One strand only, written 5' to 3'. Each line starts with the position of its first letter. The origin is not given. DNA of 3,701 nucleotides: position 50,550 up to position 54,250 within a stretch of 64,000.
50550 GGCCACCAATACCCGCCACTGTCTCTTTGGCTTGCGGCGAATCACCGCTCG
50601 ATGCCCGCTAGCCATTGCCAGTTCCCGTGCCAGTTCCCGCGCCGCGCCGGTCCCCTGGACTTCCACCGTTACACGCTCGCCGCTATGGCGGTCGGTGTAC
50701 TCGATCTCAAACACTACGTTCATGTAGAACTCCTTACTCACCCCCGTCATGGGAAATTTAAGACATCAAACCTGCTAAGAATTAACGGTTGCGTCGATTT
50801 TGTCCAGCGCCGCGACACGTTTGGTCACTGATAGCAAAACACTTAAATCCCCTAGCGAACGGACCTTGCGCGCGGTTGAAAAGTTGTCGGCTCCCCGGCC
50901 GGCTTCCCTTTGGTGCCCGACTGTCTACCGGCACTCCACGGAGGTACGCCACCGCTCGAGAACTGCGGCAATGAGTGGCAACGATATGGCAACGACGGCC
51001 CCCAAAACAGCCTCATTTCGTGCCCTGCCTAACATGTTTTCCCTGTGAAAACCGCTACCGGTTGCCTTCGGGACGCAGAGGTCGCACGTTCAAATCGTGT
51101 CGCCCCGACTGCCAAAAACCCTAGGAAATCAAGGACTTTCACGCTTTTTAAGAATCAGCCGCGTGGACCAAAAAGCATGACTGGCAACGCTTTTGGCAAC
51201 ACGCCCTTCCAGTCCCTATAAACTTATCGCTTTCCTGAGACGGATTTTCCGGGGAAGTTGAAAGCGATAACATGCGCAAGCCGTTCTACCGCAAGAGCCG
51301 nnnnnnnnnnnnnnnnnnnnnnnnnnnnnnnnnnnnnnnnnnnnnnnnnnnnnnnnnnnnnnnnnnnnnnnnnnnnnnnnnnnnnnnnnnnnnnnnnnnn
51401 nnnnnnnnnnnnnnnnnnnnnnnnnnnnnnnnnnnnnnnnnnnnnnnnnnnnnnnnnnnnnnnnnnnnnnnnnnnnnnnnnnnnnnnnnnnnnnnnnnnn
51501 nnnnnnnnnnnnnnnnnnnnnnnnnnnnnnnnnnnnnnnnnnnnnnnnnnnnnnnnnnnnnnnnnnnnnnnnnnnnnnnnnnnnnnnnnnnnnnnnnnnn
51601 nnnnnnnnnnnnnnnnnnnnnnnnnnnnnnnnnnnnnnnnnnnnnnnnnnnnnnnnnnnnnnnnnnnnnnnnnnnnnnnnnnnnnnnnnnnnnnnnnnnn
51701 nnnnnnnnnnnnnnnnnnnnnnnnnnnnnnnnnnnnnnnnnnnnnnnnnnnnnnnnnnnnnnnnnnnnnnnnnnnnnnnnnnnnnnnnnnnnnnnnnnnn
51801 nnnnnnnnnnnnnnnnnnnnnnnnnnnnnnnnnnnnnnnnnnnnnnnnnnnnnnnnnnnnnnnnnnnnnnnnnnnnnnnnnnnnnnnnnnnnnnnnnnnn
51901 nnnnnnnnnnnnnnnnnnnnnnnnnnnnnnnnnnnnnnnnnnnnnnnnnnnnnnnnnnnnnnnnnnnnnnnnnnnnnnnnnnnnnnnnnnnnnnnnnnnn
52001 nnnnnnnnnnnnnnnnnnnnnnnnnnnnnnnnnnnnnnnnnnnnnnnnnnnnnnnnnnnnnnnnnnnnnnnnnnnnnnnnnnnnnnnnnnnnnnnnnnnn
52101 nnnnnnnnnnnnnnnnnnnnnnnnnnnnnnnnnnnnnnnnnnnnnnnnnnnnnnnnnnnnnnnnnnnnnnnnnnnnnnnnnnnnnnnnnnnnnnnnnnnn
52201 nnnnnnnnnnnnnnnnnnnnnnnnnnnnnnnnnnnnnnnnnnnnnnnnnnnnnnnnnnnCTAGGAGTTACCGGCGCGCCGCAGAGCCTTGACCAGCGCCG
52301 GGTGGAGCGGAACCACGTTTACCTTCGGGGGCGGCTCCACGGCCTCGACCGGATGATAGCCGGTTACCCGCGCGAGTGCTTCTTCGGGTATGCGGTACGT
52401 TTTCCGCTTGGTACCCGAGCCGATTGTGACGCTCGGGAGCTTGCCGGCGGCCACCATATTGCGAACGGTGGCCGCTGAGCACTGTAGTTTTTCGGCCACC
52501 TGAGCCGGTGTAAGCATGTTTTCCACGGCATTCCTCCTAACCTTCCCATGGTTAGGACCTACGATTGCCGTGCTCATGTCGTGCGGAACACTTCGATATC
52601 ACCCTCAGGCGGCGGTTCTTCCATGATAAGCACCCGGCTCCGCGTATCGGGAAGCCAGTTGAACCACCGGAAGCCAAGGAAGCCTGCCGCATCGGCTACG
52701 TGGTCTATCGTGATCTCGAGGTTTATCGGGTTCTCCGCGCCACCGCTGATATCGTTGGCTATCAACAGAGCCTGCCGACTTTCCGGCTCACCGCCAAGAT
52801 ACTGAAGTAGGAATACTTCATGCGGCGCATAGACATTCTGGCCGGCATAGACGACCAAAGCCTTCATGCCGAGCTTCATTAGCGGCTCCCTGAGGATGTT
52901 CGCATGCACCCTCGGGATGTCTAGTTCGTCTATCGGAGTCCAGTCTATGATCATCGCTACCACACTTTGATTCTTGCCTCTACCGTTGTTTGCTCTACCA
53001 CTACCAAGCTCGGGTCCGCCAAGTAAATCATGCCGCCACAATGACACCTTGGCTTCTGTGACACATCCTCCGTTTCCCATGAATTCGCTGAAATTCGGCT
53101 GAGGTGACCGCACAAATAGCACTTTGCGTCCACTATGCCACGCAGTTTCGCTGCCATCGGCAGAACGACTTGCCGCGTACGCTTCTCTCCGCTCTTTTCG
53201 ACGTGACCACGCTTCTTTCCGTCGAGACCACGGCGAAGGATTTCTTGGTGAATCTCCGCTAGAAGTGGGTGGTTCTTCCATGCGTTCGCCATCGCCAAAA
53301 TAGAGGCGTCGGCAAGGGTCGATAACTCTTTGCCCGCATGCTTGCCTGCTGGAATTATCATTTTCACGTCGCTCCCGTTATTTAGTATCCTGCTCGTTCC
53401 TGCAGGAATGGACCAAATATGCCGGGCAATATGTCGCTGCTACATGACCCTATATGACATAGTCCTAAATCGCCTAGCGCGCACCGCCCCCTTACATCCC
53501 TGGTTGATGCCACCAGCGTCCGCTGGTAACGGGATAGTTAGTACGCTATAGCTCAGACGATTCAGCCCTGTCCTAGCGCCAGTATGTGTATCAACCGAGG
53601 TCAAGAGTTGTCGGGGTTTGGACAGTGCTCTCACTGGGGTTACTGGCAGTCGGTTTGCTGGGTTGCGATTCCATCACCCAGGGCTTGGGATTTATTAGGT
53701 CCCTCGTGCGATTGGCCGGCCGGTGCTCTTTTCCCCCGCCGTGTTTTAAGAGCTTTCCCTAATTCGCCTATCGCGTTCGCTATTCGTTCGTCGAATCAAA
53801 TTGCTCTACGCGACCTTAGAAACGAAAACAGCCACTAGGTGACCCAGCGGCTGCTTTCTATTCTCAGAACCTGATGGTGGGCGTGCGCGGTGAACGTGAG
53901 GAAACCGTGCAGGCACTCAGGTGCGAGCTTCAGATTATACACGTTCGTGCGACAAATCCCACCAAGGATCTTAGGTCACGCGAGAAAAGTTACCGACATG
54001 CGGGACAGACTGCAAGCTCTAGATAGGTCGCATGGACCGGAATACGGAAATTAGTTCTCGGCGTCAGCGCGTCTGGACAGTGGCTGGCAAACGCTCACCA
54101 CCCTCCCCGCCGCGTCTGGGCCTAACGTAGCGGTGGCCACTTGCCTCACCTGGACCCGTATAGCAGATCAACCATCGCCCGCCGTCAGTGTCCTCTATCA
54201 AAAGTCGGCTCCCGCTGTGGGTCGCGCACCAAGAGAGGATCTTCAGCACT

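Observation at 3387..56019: Fourteen copies of a fixed-spacing promoter-like motif GCGACA-N18-GTC, all co-oriented with the genes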

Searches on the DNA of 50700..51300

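Call 88: search_rna_families(source=window, start=50700, end=51300, threshold=evalue, max_evalue=1)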
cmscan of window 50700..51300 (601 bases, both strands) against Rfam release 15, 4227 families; matches with E-value up to 1: 0.
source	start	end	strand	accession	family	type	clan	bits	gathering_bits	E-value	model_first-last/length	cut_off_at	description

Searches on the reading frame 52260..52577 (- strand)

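Call 19: search_protein_families(library=ncbifam, proteins=[window:52260-52577:-], max_evalue=0.01)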
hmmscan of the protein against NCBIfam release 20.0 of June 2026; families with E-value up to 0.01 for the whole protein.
window:52260-52577:- (105 aa): 2 families
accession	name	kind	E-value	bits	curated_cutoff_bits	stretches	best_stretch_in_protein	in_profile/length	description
TIGR01764.1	excise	domain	8.8e-08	32.4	28.8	1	22-68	2-43/49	excisionase family DNA-binding protein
NF033787.1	HTH_BldC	subfamily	0.0069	16.2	77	1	21-55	2-36/49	BldC family transcriptional regulator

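Call 85: search_protein_families(library=pfam, proteins=[window:52260-52526:-], max_evalue=0.05)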
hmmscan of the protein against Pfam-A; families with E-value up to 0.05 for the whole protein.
window:52260-52526:- (88 aa): 6 families
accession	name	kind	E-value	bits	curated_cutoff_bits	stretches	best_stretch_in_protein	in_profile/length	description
PF12728.13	HTH_17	-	1.9e-11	44.5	27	1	4-53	1-45/51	Helix-turn-helix domain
PF00376.29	MerR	-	0.00016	21.8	28.2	1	6-41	1-36/38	MerR family regulatory protein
PF13560.12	HTH_31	-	0.0061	17.3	27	1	5-32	15-43/64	Helix-turn-helix domain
PF13384.12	HTH_23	-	0.019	15.2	24.6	1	5-25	18-38/50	Homeodomain-like domain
PF08281.18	Sigma70_r4_2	-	0.019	15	25.7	1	5-29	27-51/54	Sigma-70, region 4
PF21531.3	Rv2175c_wHTH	-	0.046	14.1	27.1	0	3-30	14-41/57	DNA-binding protein Rv2175c, wHTH domain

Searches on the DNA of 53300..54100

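Call 89: search_rna_families(source=window, start=53300, end=54100, threshold=evalue, max_evalue=1)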
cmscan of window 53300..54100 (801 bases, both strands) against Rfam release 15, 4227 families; matches with E-value up to 1: 0.
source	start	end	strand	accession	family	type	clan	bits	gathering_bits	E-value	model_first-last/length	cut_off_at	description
